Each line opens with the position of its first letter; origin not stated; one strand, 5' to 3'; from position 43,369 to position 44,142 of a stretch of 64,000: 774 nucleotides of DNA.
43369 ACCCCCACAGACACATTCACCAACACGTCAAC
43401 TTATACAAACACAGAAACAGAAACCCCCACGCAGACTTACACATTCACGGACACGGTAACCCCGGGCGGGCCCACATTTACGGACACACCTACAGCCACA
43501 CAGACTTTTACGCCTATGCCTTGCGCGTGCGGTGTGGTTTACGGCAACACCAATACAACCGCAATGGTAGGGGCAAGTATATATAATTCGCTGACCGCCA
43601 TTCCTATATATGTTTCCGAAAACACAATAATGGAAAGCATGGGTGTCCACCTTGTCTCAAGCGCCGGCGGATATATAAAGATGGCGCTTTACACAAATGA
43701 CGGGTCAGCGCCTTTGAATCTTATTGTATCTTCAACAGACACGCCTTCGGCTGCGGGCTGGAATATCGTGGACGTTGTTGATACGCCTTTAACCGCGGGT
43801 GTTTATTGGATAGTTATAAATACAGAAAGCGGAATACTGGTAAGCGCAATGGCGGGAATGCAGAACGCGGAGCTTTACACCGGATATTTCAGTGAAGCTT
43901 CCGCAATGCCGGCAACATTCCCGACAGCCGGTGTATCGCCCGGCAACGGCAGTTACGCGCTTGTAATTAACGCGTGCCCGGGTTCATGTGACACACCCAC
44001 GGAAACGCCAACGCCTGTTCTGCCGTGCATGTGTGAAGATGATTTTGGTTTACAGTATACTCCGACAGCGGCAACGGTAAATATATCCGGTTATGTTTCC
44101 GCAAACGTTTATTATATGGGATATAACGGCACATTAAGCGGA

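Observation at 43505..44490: Two tandem ~160-aa Cys-bracketed domains of unknown function in the GH74-like protein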

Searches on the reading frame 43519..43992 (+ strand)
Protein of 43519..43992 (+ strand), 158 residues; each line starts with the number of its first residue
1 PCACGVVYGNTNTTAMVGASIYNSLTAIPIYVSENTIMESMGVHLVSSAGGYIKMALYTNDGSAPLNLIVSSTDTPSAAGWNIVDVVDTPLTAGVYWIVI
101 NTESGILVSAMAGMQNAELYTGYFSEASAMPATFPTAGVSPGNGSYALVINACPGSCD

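Call 6: search_protein_families(library=pfam, proteins=[window:43519-43992:+], max_evalue=1)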
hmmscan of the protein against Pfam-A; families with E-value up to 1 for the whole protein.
window:43519-43992:+ (158 aa): 0 families

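Call 7: search_protein_families(library=ncbifam, proteins=[window:43519-43992:+], max_evalue=1)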
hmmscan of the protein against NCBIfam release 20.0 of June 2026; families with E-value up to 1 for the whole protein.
window:43519-43992:+ (158 aa): 1 family
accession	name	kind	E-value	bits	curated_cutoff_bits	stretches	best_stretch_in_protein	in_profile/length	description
TIGR04183.1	Por_Secre_tail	domain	0.056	13.4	23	1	47-107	15-65/72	T9SS type A sorting domain-containing protein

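Call 19: search_protein_representatives(alignment_id=A1)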
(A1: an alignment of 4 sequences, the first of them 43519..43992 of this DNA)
Query: 4 sequences, 158 profile positions. Proteins with E-value up to 0.001 (for the whole library): 1334; up to 1e-10: 180; up to 1e-30: 29. The best 150 are listed.
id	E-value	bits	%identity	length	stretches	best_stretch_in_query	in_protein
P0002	8.0e-78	276.1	-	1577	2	1-158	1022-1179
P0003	1.1e-57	210.7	-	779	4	2-155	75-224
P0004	1.6e-56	206.9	-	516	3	2-157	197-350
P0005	7.8e-54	198.1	-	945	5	23-135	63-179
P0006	1.3e-52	194.2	-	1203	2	2-157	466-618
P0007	2.6e-52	193.2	-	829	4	4-106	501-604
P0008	5.2e-50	185.7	-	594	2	2-157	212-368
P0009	5.3e-46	172.7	-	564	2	1-157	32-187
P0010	2.4e-45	170.6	-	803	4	8-154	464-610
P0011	3.4e-45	170.0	-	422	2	1-157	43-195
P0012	6.0e-45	169.3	-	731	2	2-157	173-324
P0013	1.9e-44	167.7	-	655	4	15-143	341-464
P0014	4.3e-43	163.2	-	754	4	38-153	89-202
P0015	9.2e-42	158.9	-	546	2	2-157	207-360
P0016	9.2e-42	158.9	-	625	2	28-157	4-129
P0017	1.4e-41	158.3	-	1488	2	2-157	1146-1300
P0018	1.5e-41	158.2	-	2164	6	22-154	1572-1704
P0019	2.7e-40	154.2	-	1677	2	1-157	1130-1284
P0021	1.8e-39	151.5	-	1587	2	2-157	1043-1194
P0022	2.5e-38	147.7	-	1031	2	1-157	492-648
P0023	4.7e-38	146.9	-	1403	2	2-157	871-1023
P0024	2.7e-37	144.4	-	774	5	24-146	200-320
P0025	9.8e-37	142.6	-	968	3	6-146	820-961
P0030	3.3e-32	127.9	-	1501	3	6-147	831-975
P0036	1.4e-27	112.9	-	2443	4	8-154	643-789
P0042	2.6e-25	105.5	-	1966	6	18-150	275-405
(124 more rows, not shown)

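Call 21: search_protein_families(library=pfam, proteins=[P0002, P0003, P0004, P0005, P0006, P0007, P0008, P0009, P0010, P0011], max_evalue=0.01)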
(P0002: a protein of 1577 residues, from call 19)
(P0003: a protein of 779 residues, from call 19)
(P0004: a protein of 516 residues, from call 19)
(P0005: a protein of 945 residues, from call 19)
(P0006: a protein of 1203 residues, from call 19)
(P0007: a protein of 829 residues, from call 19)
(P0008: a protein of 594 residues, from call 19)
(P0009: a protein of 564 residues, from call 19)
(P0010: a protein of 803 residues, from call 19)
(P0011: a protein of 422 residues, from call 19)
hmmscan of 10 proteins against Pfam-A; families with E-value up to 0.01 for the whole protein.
P0002 (1577 aa): 2 families
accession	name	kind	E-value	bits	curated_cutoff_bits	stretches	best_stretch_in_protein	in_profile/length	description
PF15902.12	Sortilin-Vps10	-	2.5e-10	40.2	33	1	514-626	2-118/446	Sortilin, neurotensin receptor 3,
PF02012.26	BNR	-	0.0072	16.6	27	0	471-480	2-11/12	BNR/Asp-box repeat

P0003 (779 aa): 1 family
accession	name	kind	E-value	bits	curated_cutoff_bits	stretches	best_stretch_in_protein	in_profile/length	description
PF09912.14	DUF2141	-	0.00077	19.8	24.4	0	490-556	9-74/112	Uncharacterized protein conserved in bacteria (DUF2141)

P0004 (516 aa): 0 families

P0005 (945 aa): 1 family
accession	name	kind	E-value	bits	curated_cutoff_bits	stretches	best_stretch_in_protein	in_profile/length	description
PF21443.2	G3P_pilus-bind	-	0.00086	19.9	27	0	722-763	44-85/105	G3P, pilus binding domain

P0006 (1203 aa): 3 families
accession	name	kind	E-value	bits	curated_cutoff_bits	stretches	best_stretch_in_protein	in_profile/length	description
PF08547.18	CIA30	-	1.8e-29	103.2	24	3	310-416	35-134/157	Complex I intermediate-associated protein 30 (CIA30)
PF03425.19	CBM_11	-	1.1e-17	65.1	27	3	287-444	28-181/182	Carbohydrate binding domain (family 11)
PF23437.1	DUF7122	-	0.002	18.9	27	0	116-155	40-79/81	Family of unknown function (DUF7122)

P0007 (829 aa): 0 families

P0008 (594 aa): 2 families
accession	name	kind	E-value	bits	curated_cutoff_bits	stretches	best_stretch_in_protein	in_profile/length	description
PF13860.13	FlgD_ig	-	0.00027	21.3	27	0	515-576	15-77/79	FlgD Ig-like domain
PF18962.6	Por_Secre_tail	-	0.0033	18.1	27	0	516-578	14-68/75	Secretion system C-terminal sorting domain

P0009 (564 aa): 0 families

P0010 (803 aa): 0 families

P0011 (422 aa): 0 families

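Call 27: search_solved_structures(query=A2, max_evalue=10, show_alignments=2)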
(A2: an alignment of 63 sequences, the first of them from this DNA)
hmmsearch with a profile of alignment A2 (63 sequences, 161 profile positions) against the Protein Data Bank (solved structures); distinct sequences matched with E-value up to 10: 1.
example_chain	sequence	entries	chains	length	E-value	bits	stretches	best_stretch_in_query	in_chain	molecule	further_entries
9jwb_Z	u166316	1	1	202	0.00041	23.4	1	24-125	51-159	Plastocyanin-like domain-containing protein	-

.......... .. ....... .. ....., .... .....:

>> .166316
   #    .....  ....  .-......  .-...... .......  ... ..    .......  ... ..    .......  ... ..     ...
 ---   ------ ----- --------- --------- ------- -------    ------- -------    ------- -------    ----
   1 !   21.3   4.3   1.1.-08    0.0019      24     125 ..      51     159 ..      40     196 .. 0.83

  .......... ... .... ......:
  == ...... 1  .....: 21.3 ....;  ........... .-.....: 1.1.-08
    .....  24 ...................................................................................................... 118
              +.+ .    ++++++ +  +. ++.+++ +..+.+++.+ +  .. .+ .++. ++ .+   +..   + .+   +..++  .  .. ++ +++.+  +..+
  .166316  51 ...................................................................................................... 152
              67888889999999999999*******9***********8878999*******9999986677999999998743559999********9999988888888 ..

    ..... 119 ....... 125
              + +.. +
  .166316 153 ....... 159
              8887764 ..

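Call 28: search_protein_families(library=pfam, alignment_id=A2, max_evalue=1)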
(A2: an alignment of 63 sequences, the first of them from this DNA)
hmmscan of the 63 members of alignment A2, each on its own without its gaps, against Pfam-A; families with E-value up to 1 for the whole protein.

A. member 1, seq(158 aa): 0 families

B. families by the number of members that match (of 63 scanned): 24 families
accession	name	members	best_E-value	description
PF13313.11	DUF4082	14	6.1e-06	Domain of unknown function (DUF4082)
PF18560.7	Lectin_like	3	0.0022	Lectin like domain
PF00574.28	CLP_protease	1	0.0016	Clp protease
PF04151.21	PPC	1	0.0033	Bacterial pre-peptidase C-terminal domain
PF08026.16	Antimicrobial_5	1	0.0074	Bee antimicrobial peptide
PF00932.25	LTD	1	0.0077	Lamin Tail Domain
PF10907.13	DUF2749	1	0.029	Protein of unknown function (DUF2749)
PF01252.23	Peptidase_A8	1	0.03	Signal peptidase (SPase) II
PF08290.16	Hep_core_N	1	0.051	Hepatitis core protein, putative zinc finger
PF07467.17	BLIP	1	0.051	Beta-lactamase inhibitor (BLIP)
PF04185.19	Phosphoesterase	1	0.061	Phosphoesterase family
PF01989.23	AcnX_swivel_put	1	0.071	Aconitase X swivel domain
PF07691.17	PA14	1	0.11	PA14 domain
PF10342.15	Kre9_KNH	1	0.11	Kre9/KNH-like N-terminal Ig-like domain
PF09912.14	DUF2141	1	0.11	Uncharacterized protein conserved in bacteria (DUF2141)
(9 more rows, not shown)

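Call 29: predict_structure(alignment_id=A2)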
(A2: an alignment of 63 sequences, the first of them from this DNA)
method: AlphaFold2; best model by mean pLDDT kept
length: 158 residues; sequences in the alignment: 63
mean_pLDDT: 95.7   pTM: 0.90
mean pLDDT of the five models: 95.7, 95.7, 95.5, 95.3, 95.0
residues with pLDDT >= 90: 145; 70-90: 12; 50-70: 1; < 50: 0
segments of 3 or more residues with pLDDT < 50: none
pLDDT, mean of each block of 10 residues (from residue 1): 91 94 97 97 97 98 97 98 98 98 98 90 94 97 97 90
secondary structure, 60 per line:
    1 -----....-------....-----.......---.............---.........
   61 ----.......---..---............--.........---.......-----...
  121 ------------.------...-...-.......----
elements in order: E6-9 E17-20 E26-32 E36-48 E52-60 E65-71 E80-91 E94-102 E106-112 E118-120 E140-142 E144-146 E148-154

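Call 38: fold_search(model_id=the predicted structure, library=pdb)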
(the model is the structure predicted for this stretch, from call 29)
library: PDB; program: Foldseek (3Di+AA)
matches with E <= 10: 1661; with E <= 0.001: 6
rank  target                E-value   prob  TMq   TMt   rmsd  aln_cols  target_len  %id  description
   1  9jwb_Z                1.5e-07  1.00  0.62  0.50   9.2       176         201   15  Cyanophage A4 capsid asymmetric unit (released 2025-04-09)
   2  8zdp_v                1.8e-04  1.00  0.57  0.14   5.0       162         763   15  Cryo-EM structure of Mycobacteriophage Douge Central fiber (gp20) (released 2025-06-25)
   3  8zdq_v                1.8e-04  1.00  0.57  0.13   5.0       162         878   15  Cryo-EM structure of Mycobacteriophage Douge complete baseplate (gp13, gp17, gp23, gp16, gp18 and gp20) (released 2025-06-25)
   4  9kr1                  2.7e-04  1.00  0.58  0.27   5.8       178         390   13  Structural Basis for the Polymer-Protein Binding Mechanism of Polyvinyl Alcohol Esterase (released 2025-10-08)
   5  9kqz                  4.3e-04  1.00  0.53  0.26   6.2       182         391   13  Structural Basis for the Polymer-Protein Binding Mechanism of Polyvinyl Alcohol Esterase (released 2025-10-08)
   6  9kr0                  6.1e-04  1.00  0.52  0.25   6.2       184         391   13  Structural Basis for the Polymer-Protein Binding Mechanism of Polyvinyl Alcohol Esterase (released 2025-10-08)
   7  3gbw                  1.5e-03  1.00  0.51  0.51   8.0       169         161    8  Crystal structure of the first PHR domain of the Mouse Myc-binding protein 2 (MYCBP-2) (released 2009-03-24)
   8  8iq9_A                1.5e-03  0.96  0.30  0.12  10.4       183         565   12  Crystal structure of trimeric K2-2 TSP in complex with tetrasaccharide and octasaccharide (released 2024-02-21)
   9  8iqe_A                1.7e-03  0.97  0.29  0.11  10.0       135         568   16  Crystal structure of tetrameric K2-2 TSP (released 2024-02-21)
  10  8iqe_D                2.0e-03  0.98  0.34  0.13   9.8       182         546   13  Crystal structure of tetrameric K2-2 TSP (released 2024-02-21)
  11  8iq5_A                2.2e-03  0.99  0.31  0.12   9.7       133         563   14  Crystal structure of trimeric K2-2 TSP (released 2024-02-21)
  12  8iqe_B                2.7e-03  0.94  0.28  0.11  10.2       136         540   14  Crystal structure of tetrameric K2-2 TSP (released 2024-02-21)
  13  8h2i_bG               2.8e-03  1.00  0.49  0.19   7.4       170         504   10  Near-atomic structure of five-fold averaged PBCV-1 capsid (released 2022-11-16)
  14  4zz5_A                2.8e-03  1.00  0.40  0.46   6.3       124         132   10  X-ray crystal structure of chitosan-binding module 2 derived from chitosanase/glucanase from Paenibacillus sp. IK-5 (released 2016-04-13)
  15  8iq5_D                2.9e-03  0.93  0.27  0.11  10.1       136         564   14  Crystal structure of trimeric K2-2 TSP (released 2024-02-21)
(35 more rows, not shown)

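Call 41: find_homologous_proteins(query=A2, max_evalue=0.00001)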
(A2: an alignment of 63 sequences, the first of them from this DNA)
Query A2 (63 sequences) (158 aa, profile of the alignment): 6 proteins with E <= 0.00001 among 8000 candidates.
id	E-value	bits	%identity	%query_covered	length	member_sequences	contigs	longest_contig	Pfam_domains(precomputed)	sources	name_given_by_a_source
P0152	4.8e-29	119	35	47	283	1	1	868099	-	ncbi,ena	-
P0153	1.6e-23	101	25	66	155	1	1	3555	-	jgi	jgi:hypothetical protein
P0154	1.6e-22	98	30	68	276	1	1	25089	-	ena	-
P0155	2.5e-17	81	30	68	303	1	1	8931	-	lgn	-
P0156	2.9e-16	78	35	33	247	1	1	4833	-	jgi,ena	-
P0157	3.0e-8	52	25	64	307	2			-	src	-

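Call 44: search_protein_families(library=pfam, alignment_id=A3, max_evalue=0.00001)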
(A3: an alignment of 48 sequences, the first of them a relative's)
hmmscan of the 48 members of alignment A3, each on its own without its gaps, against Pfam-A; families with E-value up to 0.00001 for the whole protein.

A. member 1, P0002 (1577 aa): 1 family
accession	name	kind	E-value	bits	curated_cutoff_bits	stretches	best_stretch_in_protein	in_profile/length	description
PF15902.12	Sortilin-Vps10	-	2.5e-10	40.2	33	0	514-626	2-118/446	Sortilin, neurotensin receptor 3,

B. families by the number of members that match (of 48 scanned): 37 families (the first 25 are shown)
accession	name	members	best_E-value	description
PF00759.25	Glyco_hydro_9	3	9.3e-84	Glycosyl hydrolase family 9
PF13860.13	FlgD_ig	3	3.5e-08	FlgD Ig-like domain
PF07995.17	GSDH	2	1.6e-41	Glucose / Sorbosone dehydrogenase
PF18911.6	PKD_4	2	1.1e-23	PKD domain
PF25021.1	TEN_NHL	2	3.2e-23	Teneurin NHL domain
PF01436.27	NHL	2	5.2e-21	NHL repeat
PF00801.26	PKD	2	5.4e-17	PKD domain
PF02927.20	CelD_N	2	1e-15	Cellulase N-terminal ig-like domain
PF18676.6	MBG_2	2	7e-13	MBG domain (YGX type)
PF15902.12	Sortilin-Vps10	2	2.3e-10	Sortilin, neurotensin receptor 3,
PF22352.2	K319L-like_PKD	2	4.5e-08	K319L-like, PKD domain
PF05345.18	He_PIG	1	1.6e-88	Putative Ig domain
PF11617.13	Cu-binding_MopE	1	1.1e-67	Putative metal-binding motif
PF14488.12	DUF4434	1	8.5e-49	Domain of unknown function (DUF4434)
PF21294.4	Polysacc_lyase_14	1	3.5e-41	Polysaccharide lyase 14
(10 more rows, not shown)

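Call 53: fold_search(model_id=the predicted structure, library=viral)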
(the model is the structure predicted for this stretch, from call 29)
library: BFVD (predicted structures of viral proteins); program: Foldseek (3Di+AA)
matches with E <= 10: 1783; with E <= 0.001: 70
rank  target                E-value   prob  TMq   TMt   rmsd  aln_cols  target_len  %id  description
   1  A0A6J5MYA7            1.2e-08  1.00  0.73  0.17   3.3       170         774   16  Collagen triple helix repeat [uncultured Caudovirales phage]
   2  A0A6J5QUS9            2.0e-08  1.00  0.76  0.19   3.5       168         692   20  Pectate lyase superfamily protein [uncultured Caudovirales phage]
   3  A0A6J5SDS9            3.1e-08  1.00  0.79  0.42   3.1       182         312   17  Uncharacterized protein [uncultured Caudovirales phage]
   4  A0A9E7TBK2            9.2e-08  1.00  0.78  0.17   3.3       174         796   19  (no name in the UniProt tables at hand)
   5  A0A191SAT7            1.2e-07  1.00  0.70  0.59   4.5       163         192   17  (no name in the UniProt tables at hand)
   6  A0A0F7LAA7            2.4e-07  1.00  0.67  0.33   5.2       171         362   16  Uncharacterized protein [uncultured marine virus]
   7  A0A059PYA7            2.9e-07  1.00  0.71  0.57   3.1       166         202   16  Uncharacterized protein [Anabaena phage A-4L]
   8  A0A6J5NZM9            3.4e-07  1.00  0.77  0.57   3.0       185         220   18  Uncharacterized protein [uncultured Caudovirales phage]
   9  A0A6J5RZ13            3.4e-07  1.00  0.71  0.32   6.2       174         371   14  Collagen triple helix repeat [uncultured Caudovirales phage]
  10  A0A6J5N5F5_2          3.6e-07  1.00  0.71  0.14   3.7       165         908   15  Collagen triple helix repeat [uncultured Caudovirales phage]
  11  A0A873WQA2            3.6e-07  1.00  0.72  0.20   3.3       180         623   16  Minor tail protein [Streptomyces phage Sentinel]
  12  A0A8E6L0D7            4.4e-07  1.00  0.75  0.61   4.3       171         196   16  (no name in the UniProt tables at hand)
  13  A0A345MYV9            4.9e-07  1.00  0.70  0.50   4.1       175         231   13  (no name in the UniProt tables at hand)
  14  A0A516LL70            5.5e-07  1.00  0.69  0.54   3.9       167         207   20  (no name in the UniProt tables at hand)
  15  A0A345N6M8            5.5e-07  1.00  0.69  0.37   5.7       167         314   19  (no name in the UniProt tables at hand)
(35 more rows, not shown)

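Call 56: search_protein_families(library=pfam, proteins=[P0017, P0019, P0021, P0022, P0023, P0030, P0012], max_evalue=0.0001)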
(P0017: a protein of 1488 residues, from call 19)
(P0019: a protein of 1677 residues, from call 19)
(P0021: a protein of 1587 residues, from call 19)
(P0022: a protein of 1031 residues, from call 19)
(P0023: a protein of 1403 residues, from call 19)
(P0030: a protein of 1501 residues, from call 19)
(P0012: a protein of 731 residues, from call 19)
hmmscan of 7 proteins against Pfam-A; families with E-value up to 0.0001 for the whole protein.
P0017 (1488 aa): 2 families
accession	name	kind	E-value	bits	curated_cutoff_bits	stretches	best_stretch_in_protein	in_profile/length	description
PF00759.25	Glyco_hydro_9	-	1.4e-50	173.4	27.7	1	133-633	1-443/444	Glycosyl hydrolase family 9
PF02927.20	CelD_N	-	2.1e-06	28.8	24.6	1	28-114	4-79/86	Cellulase N-terminal ig-like domain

P0019 (1677 aa): 2 families
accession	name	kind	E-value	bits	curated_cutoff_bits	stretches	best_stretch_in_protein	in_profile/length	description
PF14488.12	DUF4434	-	8.5e-49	167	30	1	737-1022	1-272/283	Domain of unknown function (DUF4434)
PF21294.4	Polysacc_lyase_14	-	3.5e-41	141.7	27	1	85-281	9-215/215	Polysaccharide lyase 14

P0021 (1587 aa): 3 families
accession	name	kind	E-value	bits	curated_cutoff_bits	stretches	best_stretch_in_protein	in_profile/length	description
PF00759.25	Glyco_hydro_9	-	9.3e-84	282.7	27.7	1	86-527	2-444/444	Glycosyl hydrolase family 9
PF11721.14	Malectin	-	1.8e-26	93.5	23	1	566-716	3-163/163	Malectin domain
PF02927.20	CelD_N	-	1e-15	58.6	24.6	1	3-73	12-85/86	Cellulase N-terminal ig-like domain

P0022 (1031 aa): 1 family
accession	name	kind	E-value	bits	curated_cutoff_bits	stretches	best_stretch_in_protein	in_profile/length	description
PF00759.25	Glyco_hydro_9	-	4.8e-06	26.6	27.7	1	4-110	351-416/444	Glycosyl hydrolase family 9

P0023 (1403 aa): 2 families
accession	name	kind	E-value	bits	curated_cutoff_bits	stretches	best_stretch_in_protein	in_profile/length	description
PF15902.12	Sortilin-Vps10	-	2.3e-10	40.3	33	1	119-236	4-115/446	Sortilin, neurotensin receptor 3,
PF02012.26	BNR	-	7.1e-05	22.7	27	0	221-231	1-11/12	BNR/Asp-box repeat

P0030 (1501 aa): 4 families
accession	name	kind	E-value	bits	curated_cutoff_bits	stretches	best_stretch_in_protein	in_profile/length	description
PF07995.17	GSDH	-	1.6e-41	143.1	25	1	169-534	3-324/332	Glucose / Sorbosone dehydrogenase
PF18911.6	PKD_4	-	5.6e-16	58.8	27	1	548-633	1-84/85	PKD domain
PF00801.26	PKD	-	2.2e-12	47.2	23.5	1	564-630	13-77/80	PKD domain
PF07691.17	PA14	-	2.9e-11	43.8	24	1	29-152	3-136/147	PA14 domain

P0012 (731 aa): 1 family
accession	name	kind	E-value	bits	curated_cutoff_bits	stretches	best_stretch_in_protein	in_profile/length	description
PF13860.13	FlgD_ig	-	3.4e-07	30.6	27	1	648-714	9-77/79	FlgD Ig-like domain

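Call 71: search_protein_families(library=ncbifam, alignment_id=A2, max_evalue=0.1)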
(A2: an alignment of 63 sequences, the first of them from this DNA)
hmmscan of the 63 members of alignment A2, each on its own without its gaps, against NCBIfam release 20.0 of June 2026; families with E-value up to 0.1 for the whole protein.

A. member 1, seq(158 aa): 1 family
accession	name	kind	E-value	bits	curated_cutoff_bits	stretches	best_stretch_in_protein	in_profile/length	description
TIGR04183.1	Por_Secre_tail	domain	0.056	13.4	23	0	47-107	15-65/72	T9SS type A sorting domain-containing protein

B. families by the number of members that match (of 63 scanned): 13 families
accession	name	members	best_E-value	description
NF041539.1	choice_anch_R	35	2.2e-07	choice-of-anchor R domain-containing protein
TIGR00493.1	clpP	1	0.00013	ATP-dependent Clp endopeptidase proteolytic subunit ClpP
NF001368.0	PRK00277.1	1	0.00019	ATP-dependent Clp protease proteolytic subunit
NF009205.0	PRK12553.1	1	0.0039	ATP-dependent Clp protease proteolytic subunit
TIGR05002.1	NxxGxxAF_repeat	1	0.017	choice-of-anchor tandem repeat NxxGxxAF-containing protein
NF010398.0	PRK13825.1-2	1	0.024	carbon-nitrogen hydrolase family protein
NF011365.0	PRK14784.1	1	0.04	lipoprotein signal peptidase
NF038127.1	FDP_fam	1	0.04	DVUA0089 family protein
TIGR04183.1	Por_Secre_tail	1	0.056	T9SS type A sorting domain-containing protein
NF007240.0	PRK09677.1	1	0.056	putative lipopolysaccharide biosynthesis O-acetyl transferase WbbJ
TIGR01100.1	V_ATP_synt_C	1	0.057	V-type ATPase subunit C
NF011090.0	PRK14513.1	1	0.085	ATP-dependent Clp protease proteolytic subunit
NF040980.1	Ve_Inv_Crono_N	1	0.097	inverse autotransporter invasin Inv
